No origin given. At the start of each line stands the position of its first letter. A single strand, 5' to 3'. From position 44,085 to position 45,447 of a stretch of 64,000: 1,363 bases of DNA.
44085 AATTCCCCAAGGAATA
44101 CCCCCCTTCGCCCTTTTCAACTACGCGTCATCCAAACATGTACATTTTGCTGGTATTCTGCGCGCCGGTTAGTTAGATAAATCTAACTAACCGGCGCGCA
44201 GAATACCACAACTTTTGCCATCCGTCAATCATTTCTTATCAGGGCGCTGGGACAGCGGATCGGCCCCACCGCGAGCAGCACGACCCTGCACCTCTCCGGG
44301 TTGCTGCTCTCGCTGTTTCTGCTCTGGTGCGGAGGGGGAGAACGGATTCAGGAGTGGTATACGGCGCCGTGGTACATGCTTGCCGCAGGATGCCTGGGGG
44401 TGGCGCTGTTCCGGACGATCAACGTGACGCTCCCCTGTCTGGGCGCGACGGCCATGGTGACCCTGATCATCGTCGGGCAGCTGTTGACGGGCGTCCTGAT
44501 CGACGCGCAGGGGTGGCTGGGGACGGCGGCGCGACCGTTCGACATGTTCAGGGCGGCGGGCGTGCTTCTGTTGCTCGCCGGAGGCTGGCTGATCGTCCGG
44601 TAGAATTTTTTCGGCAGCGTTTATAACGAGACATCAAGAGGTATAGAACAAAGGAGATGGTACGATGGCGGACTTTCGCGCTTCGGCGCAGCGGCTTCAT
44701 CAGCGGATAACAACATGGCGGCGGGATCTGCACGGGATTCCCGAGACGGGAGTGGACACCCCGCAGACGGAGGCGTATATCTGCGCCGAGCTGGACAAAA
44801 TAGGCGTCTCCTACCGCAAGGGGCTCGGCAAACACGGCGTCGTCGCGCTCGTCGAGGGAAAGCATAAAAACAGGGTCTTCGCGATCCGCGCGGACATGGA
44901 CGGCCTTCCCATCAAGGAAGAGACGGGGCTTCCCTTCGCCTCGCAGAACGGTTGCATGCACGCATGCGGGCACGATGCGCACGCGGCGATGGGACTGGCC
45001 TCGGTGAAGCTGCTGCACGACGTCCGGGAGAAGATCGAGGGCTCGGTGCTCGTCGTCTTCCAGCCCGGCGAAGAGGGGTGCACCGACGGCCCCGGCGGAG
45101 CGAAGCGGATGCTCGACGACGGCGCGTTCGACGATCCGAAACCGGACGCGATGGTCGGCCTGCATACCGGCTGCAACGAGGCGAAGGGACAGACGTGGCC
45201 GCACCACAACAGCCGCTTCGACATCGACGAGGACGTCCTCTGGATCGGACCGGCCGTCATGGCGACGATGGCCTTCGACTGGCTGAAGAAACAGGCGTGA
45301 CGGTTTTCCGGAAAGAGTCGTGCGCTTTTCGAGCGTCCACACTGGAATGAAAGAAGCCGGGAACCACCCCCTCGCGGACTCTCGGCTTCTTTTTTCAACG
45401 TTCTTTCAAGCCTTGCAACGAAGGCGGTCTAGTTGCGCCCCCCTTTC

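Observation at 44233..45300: Truncated second copy of the DMT-transporter / M20D amidohydrolase region, with the PucR regulator and the amidohydrolase lid removed in-frame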

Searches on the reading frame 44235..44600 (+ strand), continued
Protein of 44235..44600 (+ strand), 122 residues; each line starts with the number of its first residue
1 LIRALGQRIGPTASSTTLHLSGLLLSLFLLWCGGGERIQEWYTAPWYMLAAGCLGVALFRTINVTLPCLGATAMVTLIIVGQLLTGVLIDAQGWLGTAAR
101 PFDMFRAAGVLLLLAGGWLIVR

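Call 47: find_encoding_contigs(protein=P0123, flank=5000, max_places=3)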
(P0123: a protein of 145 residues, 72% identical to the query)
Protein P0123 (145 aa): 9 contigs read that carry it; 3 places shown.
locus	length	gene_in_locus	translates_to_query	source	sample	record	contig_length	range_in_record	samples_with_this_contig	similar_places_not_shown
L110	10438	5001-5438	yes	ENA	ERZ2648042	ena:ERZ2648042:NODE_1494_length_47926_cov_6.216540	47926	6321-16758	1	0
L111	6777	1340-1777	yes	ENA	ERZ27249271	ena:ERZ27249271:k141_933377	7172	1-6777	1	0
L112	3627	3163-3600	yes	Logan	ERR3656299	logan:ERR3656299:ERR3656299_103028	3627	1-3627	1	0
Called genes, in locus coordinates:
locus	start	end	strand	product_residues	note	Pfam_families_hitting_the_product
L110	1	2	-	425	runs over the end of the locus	PF13173:AAA_14, PF13635:DUF4143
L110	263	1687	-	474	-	PF13598:DUF4139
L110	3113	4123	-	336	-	PF00480:ROK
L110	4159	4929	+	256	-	PF08239:SH3_3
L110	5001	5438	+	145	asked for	PF04657:DMT_YdcZ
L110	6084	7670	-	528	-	PF01546:Peptidase_M20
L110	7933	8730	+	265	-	PF00702:Hydrolase, PF13344:Hydrolase_6, PF13419:HAD_2 (faint), PF13242:Hydrolase_like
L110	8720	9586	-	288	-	PF00892:EamA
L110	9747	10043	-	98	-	-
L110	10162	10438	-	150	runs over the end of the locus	PF00582:Usp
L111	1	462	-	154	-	?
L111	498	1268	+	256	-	PF08239:SH3_3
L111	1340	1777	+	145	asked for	PF04657:DMT_YdcZ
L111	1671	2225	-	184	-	-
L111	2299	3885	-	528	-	PF01546:Peptidase_M20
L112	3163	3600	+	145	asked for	PF04657:DMT_YdcZ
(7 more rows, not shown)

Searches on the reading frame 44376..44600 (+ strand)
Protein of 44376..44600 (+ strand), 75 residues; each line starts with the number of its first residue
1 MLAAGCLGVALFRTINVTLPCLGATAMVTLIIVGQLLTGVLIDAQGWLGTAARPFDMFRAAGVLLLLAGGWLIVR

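Call 64: find_encoding_contigs(protein=window:44376-44600:+, flank=3000, max_places=10)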
Protein window:44376-44600:+ (75 aa): 9 contigs read that carry it; 7 places shown.
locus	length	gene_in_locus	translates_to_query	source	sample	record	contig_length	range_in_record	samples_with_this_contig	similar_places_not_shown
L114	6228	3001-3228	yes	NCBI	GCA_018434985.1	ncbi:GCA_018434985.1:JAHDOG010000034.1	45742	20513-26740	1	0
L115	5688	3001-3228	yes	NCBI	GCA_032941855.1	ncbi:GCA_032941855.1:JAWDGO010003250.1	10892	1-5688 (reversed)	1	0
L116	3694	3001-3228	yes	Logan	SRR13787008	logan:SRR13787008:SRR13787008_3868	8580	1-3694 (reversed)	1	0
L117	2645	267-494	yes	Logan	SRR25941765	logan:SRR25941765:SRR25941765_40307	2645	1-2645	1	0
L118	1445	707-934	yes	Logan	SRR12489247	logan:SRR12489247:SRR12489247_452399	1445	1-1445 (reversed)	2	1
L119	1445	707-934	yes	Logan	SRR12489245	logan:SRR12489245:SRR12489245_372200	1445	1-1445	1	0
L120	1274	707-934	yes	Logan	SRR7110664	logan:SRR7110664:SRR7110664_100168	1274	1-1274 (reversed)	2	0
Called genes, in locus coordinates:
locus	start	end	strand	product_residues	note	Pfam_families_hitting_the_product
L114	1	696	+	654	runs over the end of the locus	PF00724:Oxidored_FMN, PF00070:Pyr_redox (faint), PF01134:GIDA (faint), PF01266:DAO (faint), PF01494:FAD_binding_3 (faint), PF07992:Pyr_redox_2, PF12831:FAD_oxidored (weak), PF13450:NAD_binding_8 (weak), +1 more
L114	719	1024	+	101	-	-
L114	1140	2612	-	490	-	PF00395:SLH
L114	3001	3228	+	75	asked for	PF04657:DMT_YdcZ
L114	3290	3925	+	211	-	PF01546:Peptidase_M20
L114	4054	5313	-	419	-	-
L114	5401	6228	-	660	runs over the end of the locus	PF07715:Plug, PF00593:TonB_dep_Rec_b-barrel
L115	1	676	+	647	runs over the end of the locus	PF00724:Oxidored_FMN, PF01266:DAO (faint), PF01494:FAD_binding_3 (faint), PF07992:Pyr_redox_2, PF12831:FAD_oxidored (weak), PF13450:NAD_binding_8 (weak), PF13738:Pyr_redox_3 (faint), PF00070:Pyr_redox (weak)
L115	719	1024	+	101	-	-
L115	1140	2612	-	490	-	PF00395:SLH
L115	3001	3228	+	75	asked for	PF04657:DMT_YdcZ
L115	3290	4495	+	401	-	PF01546:Peptidase_M20, PF07687:M20_dimer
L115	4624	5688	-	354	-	?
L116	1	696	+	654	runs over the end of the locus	PF00724:Oxidored_FMN, PF00070:Pyr_redox (faint), PF01134:GIDA (faint), PF01266:DAO (faint), PF01494:FAD_binding_3 (faint), PF07992:Pyr_redox_2, PF12831:FAD_oxidored (weak), PF13450:NAD_binding_8 (weak), +1 more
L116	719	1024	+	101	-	-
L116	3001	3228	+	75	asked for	PF04657:DMT_YdcZ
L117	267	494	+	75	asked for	PF04657:DMT_YdcZ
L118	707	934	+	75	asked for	PF04657:DMT_YdcZ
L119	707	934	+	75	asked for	PF04657:DMT_YdcZ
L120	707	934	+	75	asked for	PF04657:DMT_YdcZ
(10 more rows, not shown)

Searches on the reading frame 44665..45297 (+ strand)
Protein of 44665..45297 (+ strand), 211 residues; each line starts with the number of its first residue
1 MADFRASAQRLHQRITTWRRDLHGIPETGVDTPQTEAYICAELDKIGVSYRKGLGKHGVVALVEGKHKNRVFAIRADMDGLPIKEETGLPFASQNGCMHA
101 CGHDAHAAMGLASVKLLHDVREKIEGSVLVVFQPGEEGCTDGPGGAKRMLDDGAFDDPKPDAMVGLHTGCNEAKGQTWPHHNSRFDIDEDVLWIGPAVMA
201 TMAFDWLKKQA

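Call 7: search_protein_families(library=pfam, proteins=[window:44665-45297:+], max_evalue=0.01)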
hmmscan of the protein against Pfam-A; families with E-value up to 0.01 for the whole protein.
window:44665-45297:+ (211 aa): 1 family
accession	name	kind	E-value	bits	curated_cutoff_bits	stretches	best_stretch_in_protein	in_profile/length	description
PF01546.33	Peptidase_M20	-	1e-24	88.1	24.6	1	73-169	1-98/206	Peptidase family M20/M25/M40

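Call 9: find_homologous_proteins(query=window:44665-45297:+, max_evalue=1e-20)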
Query window:44665-45297:+ (211 aa): 139 proteins with E <= 1e-20 among 346 candidates; the best 120 are listed.
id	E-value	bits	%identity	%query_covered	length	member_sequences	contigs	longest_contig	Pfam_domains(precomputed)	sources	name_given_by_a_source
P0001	2.2e-143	493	100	100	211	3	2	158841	PF01546.34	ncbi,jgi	-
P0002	1.6e-92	327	89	68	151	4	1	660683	PF01546.34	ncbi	-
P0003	5.6e-70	253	80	44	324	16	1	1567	PF01546.34,PF07687.20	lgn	-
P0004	1.4e-69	252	62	80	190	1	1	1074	PF01546.34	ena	-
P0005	2.9e-60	222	85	54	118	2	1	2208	PF01546.34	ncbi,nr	ncbi:MAG: hypothetical protein CVV55_04310 [Synergistetes bacterium HGW-Synergistetes-2]|nr:MAG: hyp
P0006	1.1e-53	200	53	82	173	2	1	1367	PF01546.34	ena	-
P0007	4.1e-50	188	62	57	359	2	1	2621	PF01546.34,PF07687.20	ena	-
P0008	5.0e-50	188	53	79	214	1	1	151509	PF01546.34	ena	-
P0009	2.8e-49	186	51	80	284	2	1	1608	PF01546.34,PF07687.20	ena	-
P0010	6.8e-48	181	51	80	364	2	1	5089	PF01546.34,PF07687.20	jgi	-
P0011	2.0e-47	180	50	79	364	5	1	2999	PF01546.34,PF07687.20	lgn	-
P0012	4.5e-46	175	47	81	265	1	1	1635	PF01546.34,PF07687.20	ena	-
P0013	5.6e-45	172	53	80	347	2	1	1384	PF01546.34,PF07687.20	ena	-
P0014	5.8e-44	168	53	70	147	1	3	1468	PF01546.34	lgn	-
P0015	9.7e-44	168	58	50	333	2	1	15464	PF01546.34,PF07687.20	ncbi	ncbi:MAG: M20 metallopeptidase family protein, partial [Bacillota bacterium]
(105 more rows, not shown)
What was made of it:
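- Closest known: Pseudogene remnants produced by bacterial deletional bias. Different: Gene callers therefore annotate it as a protein (P0001, call 9).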

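Call 11: find_encoding_contigs(protein=P0001, flank=6000, max_places=6)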
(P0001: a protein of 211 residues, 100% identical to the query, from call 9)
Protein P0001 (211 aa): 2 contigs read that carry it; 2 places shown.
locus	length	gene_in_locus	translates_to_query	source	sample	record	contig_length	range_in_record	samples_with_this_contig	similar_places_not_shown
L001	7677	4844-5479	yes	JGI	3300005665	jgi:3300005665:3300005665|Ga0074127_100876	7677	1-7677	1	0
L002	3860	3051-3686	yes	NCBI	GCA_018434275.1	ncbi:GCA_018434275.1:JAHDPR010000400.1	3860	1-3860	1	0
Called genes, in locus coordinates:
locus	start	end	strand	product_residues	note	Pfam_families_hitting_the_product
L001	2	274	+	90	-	?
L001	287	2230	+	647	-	PF00724:Oxidored_FMN, PF01266:DAO (faint), PF01494:FAD_binding_3 (faint), PF03486:HI0933_like (faint), PF07992:Pyr_redox_2, PF12831:FAD_oxidored (weak), PF13450:NAD_binding_8 (weak), PF00070:Pyr_redox (weak), +1 more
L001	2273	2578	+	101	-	-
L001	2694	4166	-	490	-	PF00395:SLH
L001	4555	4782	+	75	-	PF04657:DMT_YdcZ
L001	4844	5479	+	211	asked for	PF01546:Peptidase_M20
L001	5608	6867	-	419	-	-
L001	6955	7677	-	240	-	?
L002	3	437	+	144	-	?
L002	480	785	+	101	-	-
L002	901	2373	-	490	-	PF00395:SLH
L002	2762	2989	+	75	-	PF04657:DMT_YdcZ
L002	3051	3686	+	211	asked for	PF01546:Peptidase_M20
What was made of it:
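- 44665..45300 (+): B-type M20D amidohydrolase gene with an internal 570-nt in-frame deletion (aa 171-360 of 401). It forms an open 211-aa ORF and is most likely a pseudogene. The exact protein is P0001 in public assemblies (calls 9 and 11).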

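Call 12: find_encoding_contigs(protein=P0002, flank=8000, max_places=6)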
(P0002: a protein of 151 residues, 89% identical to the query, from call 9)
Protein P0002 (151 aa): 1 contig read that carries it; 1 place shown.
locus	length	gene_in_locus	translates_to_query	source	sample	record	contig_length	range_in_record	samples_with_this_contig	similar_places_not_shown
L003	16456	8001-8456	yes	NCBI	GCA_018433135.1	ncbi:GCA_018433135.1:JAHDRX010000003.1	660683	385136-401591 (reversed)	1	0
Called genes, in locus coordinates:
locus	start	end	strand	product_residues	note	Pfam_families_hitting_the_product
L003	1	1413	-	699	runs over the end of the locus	PF02743:dCache_1, PF22673:MCP-like_PDC_1 (faint), PF17201:Cache_3-Cache_2, PF00672:HAMP (weak), PF00015:MCPsignal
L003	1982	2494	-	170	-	PF07456:Hpre_diP_synt_I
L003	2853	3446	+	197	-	PF02627:CMD (weak)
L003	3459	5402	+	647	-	PF00724:Oxidored_FMN, PF01266:DAO (faint), PF01494:FAD_binding_3 (faint), PF03486:HI0933_like (faint), PF07992:Pyr_redox_2, PF12831:FAD_oxidored (weak), PF13450:NAD_binding_8 (weak), PF00070:Pyr_redox (weak), +1 more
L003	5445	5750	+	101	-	-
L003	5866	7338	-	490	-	PF00395:SLH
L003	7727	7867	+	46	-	PF04657:DMT_YdcZ (weak)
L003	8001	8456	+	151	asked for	PF01546:Peptidase_M20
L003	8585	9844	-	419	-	-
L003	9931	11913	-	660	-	PF07715:Plug, PF00593:TonB_dep_Rec_b-barrel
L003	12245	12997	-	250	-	PF03544:TonB_C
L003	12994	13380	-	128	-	PF02472:ExbD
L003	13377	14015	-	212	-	PF01618:MotA_ExbB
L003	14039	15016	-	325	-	PF01032:FecCD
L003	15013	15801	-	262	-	PF00005:ABC_tran, PF02463:SMC_N (faint), PF13304:AAA_21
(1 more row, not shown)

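Call 61: predict_structure(alignment_id=A2)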
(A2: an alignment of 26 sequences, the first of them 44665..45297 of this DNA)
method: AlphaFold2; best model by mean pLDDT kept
length: 211 residues; sequences in the alignment: 26
mean_pLDDT: 89.9   pTM: 0.90
mean pLDDT of the five models: 89.9, 89.4, 88.8, 87.2, 83.4
residues with pLDDT >= 90: 136; 70-90: 65; 50-70: 10; < 50: 0
segments of 3 or more residues with pLDDT < 50: none
pLDDT, mean of each block of 10 residues (from residue 1): 94 96 84 94 98 95 95 92 74 68 91 98 98 82 83 95 89 81 84 97 97 90
secondary structure, 60 per line:
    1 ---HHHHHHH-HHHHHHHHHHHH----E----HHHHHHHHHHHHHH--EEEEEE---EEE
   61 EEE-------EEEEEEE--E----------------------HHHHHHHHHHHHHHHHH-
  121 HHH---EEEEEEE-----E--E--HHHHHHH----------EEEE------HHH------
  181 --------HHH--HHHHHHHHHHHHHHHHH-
elements in order: H4-10 H12-23 H33-46 E49-54 E58-63 E71-77 H103-119 E127-133 H145-151 E162-165 H194-210
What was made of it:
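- AF2 models the 211-aa product confidently (pLDDT 89.9, call 61). The AF2 model has pLDDT 89.9 (call 61).
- Tried and rejected: AF2 model of the 211-aa product (call 61).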
